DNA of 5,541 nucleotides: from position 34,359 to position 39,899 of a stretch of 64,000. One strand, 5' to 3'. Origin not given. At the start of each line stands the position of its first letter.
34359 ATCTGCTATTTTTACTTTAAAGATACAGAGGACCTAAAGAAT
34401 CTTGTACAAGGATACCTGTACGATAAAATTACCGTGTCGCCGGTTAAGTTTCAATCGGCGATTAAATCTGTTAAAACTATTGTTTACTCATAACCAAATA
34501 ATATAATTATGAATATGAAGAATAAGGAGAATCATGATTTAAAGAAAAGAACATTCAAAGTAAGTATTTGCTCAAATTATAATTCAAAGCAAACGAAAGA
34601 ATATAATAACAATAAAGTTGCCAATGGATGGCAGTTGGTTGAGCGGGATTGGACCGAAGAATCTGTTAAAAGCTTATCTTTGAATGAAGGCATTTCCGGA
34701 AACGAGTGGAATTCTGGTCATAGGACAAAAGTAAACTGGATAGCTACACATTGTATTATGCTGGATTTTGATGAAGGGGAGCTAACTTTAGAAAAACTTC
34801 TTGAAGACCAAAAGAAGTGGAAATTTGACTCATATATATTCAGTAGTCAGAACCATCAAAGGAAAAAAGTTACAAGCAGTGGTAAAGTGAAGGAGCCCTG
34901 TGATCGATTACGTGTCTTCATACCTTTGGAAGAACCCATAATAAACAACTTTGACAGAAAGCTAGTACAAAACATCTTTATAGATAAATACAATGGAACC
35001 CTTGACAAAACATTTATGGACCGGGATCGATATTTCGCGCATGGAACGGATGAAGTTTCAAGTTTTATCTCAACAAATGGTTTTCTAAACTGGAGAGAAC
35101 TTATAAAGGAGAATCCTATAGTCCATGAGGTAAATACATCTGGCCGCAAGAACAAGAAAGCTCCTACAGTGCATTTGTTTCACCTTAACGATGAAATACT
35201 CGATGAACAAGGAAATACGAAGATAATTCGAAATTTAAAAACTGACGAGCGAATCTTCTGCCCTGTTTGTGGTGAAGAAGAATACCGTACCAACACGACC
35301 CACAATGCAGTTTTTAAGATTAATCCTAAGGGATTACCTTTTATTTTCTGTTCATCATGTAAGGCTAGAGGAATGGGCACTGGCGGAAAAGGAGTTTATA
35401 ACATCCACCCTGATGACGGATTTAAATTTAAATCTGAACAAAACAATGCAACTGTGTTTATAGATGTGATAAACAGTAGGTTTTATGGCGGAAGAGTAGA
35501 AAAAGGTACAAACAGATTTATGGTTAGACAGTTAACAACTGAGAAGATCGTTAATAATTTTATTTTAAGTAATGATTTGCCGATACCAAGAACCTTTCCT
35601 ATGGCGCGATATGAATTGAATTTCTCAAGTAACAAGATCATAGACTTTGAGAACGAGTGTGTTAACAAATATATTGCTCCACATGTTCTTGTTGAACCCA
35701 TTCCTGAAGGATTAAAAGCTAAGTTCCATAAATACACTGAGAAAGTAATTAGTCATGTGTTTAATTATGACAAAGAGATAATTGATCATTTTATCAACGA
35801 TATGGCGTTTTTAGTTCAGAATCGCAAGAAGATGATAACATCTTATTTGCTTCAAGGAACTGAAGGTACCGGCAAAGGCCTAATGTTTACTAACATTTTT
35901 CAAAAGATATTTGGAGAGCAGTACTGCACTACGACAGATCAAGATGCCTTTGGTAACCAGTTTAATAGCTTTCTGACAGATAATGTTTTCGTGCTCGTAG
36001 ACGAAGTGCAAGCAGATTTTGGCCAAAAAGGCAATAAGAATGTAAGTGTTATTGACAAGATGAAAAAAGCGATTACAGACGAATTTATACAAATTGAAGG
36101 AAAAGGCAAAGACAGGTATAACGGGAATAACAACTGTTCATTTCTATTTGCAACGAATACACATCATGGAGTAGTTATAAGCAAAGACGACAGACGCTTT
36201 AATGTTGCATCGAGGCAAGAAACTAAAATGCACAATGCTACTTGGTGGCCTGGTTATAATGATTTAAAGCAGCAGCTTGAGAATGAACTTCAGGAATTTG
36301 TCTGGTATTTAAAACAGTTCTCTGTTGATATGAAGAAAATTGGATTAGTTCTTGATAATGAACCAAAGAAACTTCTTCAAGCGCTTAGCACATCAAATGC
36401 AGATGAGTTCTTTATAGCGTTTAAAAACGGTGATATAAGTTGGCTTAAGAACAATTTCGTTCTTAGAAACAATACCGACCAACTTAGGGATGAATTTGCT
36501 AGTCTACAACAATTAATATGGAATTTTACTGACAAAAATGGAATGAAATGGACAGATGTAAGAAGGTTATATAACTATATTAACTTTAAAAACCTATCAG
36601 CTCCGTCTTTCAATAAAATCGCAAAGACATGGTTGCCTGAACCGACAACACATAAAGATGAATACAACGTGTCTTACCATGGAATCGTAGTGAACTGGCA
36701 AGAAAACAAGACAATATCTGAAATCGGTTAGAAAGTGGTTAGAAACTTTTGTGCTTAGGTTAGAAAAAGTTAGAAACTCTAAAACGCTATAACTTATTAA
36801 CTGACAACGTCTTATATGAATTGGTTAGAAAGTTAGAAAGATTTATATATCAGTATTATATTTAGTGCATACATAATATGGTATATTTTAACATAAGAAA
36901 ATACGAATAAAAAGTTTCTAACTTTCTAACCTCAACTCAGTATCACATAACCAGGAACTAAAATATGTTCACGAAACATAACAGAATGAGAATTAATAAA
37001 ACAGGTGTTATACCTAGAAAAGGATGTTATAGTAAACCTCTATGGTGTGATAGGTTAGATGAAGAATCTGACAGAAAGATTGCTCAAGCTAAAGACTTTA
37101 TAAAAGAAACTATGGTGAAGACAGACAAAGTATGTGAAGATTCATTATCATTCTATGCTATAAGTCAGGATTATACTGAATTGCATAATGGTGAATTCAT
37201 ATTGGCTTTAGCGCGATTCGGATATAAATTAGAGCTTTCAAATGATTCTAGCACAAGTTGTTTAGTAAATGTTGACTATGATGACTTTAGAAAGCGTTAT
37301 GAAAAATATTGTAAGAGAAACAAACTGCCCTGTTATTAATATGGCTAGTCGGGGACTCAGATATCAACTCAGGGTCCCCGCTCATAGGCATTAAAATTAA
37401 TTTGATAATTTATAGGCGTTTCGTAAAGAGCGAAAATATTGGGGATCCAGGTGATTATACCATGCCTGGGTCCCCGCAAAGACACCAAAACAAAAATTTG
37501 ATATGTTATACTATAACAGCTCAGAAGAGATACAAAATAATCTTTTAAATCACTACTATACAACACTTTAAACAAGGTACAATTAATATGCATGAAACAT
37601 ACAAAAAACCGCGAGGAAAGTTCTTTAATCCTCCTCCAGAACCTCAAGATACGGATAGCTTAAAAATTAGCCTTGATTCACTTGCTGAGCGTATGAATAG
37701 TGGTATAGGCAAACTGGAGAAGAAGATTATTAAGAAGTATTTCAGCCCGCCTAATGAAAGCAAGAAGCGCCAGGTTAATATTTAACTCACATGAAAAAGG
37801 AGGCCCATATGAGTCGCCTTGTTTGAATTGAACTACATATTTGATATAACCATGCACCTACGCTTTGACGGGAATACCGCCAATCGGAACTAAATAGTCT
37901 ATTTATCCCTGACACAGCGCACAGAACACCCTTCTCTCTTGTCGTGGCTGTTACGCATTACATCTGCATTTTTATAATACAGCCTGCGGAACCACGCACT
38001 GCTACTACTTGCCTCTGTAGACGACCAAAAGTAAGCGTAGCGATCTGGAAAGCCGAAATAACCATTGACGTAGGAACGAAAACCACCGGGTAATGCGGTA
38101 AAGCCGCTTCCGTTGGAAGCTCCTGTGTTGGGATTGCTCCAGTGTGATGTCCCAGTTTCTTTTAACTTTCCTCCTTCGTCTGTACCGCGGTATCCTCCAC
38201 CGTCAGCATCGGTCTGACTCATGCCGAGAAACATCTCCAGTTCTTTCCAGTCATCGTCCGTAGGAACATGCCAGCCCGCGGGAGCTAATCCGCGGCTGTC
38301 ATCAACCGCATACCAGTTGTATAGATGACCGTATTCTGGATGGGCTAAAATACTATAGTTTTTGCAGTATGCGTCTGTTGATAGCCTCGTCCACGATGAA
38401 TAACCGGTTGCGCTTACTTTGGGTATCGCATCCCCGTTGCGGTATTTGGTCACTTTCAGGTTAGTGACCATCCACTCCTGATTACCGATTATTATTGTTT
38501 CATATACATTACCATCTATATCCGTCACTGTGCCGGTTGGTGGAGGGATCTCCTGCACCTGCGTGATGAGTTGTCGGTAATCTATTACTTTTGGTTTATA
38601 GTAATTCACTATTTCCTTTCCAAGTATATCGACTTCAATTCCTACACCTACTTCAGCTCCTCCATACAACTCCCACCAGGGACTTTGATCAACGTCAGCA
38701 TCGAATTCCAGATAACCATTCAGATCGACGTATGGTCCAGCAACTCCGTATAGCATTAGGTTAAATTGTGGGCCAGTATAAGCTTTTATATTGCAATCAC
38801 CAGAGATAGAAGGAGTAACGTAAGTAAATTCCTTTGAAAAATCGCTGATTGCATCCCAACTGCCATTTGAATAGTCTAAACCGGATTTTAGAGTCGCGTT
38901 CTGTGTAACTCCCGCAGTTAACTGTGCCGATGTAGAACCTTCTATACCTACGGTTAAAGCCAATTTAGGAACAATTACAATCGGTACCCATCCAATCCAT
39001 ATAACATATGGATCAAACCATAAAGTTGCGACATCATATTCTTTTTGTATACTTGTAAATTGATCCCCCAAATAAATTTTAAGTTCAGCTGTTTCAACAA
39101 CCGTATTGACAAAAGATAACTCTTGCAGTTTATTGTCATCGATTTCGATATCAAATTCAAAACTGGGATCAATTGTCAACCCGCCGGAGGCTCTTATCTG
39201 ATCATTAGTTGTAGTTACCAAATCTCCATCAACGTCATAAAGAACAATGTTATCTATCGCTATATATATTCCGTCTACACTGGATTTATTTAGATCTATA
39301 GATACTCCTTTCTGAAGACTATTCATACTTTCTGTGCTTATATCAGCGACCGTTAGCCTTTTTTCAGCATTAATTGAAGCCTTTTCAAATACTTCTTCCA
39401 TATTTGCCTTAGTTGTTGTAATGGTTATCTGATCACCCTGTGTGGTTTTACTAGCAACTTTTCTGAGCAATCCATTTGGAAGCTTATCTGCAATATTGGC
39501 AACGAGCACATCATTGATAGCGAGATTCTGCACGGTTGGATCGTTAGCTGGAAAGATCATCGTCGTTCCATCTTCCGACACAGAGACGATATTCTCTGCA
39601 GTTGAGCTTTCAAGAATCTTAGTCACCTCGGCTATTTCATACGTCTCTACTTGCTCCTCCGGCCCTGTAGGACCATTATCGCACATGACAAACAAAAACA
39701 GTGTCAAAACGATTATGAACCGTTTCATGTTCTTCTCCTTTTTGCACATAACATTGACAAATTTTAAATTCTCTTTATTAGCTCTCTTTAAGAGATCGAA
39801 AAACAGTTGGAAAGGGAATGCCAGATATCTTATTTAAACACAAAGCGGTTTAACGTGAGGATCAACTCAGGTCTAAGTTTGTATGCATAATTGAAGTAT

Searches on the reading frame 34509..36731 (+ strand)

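Call 8: search_protein_families(library=pfam, proteins=[window:34509-36731:+])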
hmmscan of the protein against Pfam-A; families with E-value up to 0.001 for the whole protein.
window:34509-36731:+ (740 aa): 1 family
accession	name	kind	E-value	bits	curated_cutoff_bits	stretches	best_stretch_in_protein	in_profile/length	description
PF19263.5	DUF5906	-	1.4e-20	74.5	27.6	1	448-563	1-114/114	Family of unknown function (DUF5906)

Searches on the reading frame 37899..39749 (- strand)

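Call 29: search_protein_families(library=pfam, proteins=[window:37899-39749:-])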
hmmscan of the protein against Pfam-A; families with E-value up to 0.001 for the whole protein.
window:37899-39749:- (616 aa): 1 family
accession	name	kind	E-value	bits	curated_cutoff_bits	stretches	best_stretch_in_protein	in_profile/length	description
PF09603.15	Fib_succ_major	-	7.6e-48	163.7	33.9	1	421-614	3-187/187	Fibrobacter succinogenes major domain (Fib_succ_major)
